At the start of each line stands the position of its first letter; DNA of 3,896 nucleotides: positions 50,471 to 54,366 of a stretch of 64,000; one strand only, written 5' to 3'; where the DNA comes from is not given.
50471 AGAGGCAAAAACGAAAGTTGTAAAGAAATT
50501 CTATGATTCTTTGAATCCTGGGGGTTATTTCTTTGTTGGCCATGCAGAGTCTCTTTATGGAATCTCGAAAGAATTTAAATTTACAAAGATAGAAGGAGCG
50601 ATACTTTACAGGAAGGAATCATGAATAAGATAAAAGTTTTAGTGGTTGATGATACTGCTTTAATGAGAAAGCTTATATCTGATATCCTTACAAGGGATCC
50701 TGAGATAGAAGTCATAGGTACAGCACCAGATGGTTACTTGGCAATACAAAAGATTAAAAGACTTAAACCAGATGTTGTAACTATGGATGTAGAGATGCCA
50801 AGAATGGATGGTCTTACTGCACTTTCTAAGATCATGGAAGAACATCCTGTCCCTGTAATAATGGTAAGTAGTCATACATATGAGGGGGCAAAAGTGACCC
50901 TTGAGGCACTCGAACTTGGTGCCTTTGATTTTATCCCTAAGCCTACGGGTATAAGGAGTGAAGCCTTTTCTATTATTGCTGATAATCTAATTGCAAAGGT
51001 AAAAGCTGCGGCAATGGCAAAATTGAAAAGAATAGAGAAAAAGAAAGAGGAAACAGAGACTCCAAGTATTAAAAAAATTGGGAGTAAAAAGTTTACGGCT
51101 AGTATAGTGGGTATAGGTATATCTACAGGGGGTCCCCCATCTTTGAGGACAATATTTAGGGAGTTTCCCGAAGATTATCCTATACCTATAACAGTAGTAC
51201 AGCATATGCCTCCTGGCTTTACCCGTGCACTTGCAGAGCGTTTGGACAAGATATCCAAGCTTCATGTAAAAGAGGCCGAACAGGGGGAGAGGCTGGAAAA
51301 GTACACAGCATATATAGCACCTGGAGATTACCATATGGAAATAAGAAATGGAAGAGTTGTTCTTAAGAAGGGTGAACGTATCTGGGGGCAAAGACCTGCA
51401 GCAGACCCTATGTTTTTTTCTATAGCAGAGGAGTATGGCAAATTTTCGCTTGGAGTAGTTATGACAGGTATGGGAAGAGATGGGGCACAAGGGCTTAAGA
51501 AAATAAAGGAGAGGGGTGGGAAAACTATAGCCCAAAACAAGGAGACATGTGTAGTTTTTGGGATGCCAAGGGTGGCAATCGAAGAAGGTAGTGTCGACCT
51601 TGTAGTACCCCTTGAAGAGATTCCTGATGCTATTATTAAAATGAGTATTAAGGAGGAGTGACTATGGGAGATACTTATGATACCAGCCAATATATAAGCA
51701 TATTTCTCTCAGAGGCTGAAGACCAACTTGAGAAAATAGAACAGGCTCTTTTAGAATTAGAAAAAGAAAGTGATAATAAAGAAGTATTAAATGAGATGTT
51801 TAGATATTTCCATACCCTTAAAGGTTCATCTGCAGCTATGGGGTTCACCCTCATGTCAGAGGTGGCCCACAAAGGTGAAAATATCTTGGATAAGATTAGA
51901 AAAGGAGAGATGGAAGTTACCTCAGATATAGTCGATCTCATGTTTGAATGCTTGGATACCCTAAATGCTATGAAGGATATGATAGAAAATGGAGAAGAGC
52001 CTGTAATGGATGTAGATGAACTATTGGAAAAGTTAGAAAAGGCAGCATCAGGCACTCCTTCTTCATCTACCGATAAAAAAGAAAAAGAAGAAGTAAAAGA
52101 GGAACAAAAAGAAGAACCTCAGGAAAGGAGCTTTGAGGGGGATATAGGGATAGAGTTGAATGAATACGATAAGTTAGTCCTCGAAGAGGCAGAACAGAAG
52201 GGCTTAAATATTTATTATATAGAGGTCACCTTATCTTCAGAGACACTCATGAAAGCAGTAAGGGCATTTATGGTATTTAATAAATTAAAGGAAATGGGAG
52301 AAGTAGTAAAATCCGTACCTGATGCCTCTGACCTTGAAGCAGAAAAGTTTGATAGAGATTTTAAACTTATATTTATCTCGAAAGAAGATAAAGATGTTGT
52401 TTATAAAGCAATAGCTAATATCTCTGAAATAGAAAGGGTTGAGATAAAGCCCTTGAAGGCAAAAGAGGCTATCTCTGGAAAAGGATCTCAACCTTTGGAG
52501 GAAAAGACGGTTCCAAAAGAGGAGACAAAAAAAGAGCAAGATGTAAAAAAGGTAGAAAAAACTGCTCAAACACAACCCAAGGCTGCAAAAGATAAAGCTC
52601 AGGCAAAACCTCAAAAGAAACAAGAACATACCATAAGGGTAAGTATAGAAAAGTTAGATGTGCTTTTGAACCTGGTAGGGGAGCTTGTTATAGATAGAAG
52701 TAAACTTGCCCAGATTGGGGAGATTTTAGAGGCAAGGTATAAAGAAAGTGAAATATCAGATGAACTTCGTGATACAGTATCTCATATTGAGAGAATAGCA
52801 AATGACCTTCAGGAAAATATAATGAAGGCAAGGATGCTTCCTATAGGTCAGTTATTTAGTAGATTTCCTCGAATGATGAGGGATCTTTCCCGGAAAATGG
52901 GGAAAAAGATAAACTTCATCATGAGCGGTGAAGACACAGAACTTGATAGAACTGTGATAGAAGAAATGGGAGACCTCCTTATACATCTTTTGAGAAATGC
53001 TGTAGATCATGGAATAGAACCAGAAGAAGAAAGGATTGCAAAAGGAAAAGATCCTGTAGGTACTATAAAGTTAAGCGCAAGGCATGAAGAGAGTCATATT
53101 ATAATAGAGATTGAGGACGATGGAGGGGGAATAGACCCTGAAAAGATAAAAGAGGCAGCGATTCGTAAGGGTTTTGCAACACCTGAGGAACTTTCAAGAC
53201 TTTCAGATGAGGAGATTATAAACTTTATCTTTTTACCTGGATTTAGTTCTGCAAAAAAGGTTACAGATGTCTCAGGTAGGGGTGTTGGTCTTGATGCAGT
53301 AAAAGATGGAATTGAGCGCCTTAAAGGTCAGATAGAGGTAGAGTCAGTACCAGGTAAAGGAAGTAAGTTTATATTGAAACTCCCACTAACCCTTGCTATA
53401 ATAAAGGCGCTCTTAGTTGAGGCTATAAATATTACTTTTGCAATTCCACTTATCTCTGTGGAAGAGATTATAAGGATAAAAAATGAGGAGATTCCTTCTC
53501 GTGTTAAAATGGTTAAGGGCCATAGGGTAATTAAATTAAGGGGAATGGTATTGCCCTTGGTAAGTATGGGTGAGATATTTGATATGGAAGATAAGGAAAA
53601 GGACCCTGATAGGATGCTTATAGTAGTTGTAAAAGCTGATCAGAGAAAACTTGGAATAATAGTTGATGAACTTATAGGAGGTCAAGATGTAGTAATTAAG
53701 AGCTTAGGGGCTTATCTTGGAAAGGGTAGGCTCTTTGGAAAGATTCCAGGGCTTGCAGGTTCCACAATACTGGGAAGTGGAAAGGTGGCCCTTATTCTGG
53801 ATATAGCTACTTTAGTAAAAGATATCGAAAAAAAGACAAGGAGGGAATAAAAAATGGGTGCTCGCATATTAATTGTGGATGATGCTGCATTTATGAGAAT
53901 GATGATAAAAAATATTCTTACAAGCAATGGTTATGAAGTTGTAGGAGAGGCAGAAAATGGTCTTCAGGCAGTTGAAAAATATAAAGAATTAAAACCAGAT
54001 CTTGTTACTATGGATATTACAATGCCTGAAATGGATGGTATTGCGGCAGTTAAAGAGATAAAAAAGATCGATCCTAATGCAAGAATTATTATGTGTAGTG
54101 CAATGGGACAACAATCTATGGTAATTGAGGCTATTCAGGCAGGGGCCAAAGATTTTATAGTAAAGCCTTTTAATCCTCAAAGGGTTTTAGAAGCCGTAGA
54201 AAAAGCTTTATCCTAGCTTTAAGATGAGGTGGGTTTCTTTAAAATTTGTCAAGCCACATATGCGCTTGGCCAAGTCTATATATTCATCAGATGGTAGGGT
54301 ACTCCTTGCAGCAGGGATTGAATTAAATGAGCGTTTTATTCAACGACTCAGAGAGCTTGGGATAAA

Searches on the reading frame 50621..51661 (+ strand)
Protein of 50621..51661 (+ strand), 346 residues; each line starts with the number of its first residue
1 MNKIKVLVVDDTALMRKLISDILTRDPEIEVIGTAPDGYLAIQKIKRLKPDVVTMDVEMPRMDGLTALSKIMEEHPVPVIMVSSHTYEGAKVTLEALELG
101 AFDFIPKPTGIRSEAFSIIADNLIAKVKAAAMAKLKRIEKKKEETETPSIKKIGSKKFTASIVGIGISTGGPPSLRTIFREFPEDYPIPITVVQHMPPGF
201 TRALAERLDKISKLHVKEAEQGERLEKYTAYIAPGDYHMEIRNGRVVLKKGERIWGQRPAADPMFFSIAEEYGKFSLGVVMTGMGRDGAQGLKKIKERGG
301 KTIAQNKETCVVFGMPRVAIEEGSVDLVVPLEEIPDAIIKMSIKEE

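Call 73: search_protein_families(library=pfam, proteins=[window:50621-51661:+], max_evalue=0.00001)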
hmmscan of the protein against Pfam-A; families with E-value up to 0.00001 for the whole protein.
window:50621-51661:+ (346 aa): 2 families
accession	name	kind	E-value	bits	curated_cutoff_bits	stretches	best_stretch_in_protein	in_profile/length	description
PF01339.22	CheB_methylest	-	3.8e-67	225.8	24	1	163-338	1-174/174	CheB methylesterase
PF00072.30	Response_reg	-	1.4e-25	90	30.2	1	6-110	1-102/111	Response regulator receiver domain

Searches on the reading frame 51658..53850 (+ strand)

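Call 73: search_protein_families(library=pfam, proteins=[window:51658-53850:+], max_evalue=0.00001)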
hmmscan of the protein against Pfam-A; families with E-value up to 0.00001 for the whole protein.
window:51658-53850:+ (730 aa): 5 families
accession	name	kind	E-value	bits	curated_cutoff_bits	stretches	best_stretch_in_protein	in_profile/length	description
PF07194.16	P2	-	4e-29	100.9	23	1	185-264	1-80/81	P2 response regulator binding domain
PF01584.24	CheW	-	1.7e-26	92.9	23.5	1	584-723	2-137/138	CheW-like domain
PF02895.20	H-kinase_dim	-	1.3e-19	70.8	23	1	324-390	2-67/68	Signal transducing histidine kinase, homodimeric domain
PF02518.31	HATPase_c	-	6.9e-19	68.8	26.4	1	440-578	5-110/111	Histidine kinase-, DNA gyrase B-, and HSP90-like ATPase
PF01627.28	Hpt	-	1.6e-18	67.2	24.6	1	11-104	1-73/84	Hpt domain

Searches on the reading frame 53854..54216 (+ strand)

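Call 77: search_protein_families(library=pfam, proteins=[window:53854-54216:+], max_evalue=0.00001)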
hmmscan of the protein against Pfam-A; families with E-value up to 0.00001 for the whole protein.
window:53854-54216:+ (120 aa): 1 family
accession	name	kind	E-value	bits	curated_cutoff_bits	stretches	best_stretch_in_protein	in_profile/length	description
PF00072.30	Response_reg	-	6e-36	123.4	30.2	1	5-116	1-111/111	Response regulator receiver domain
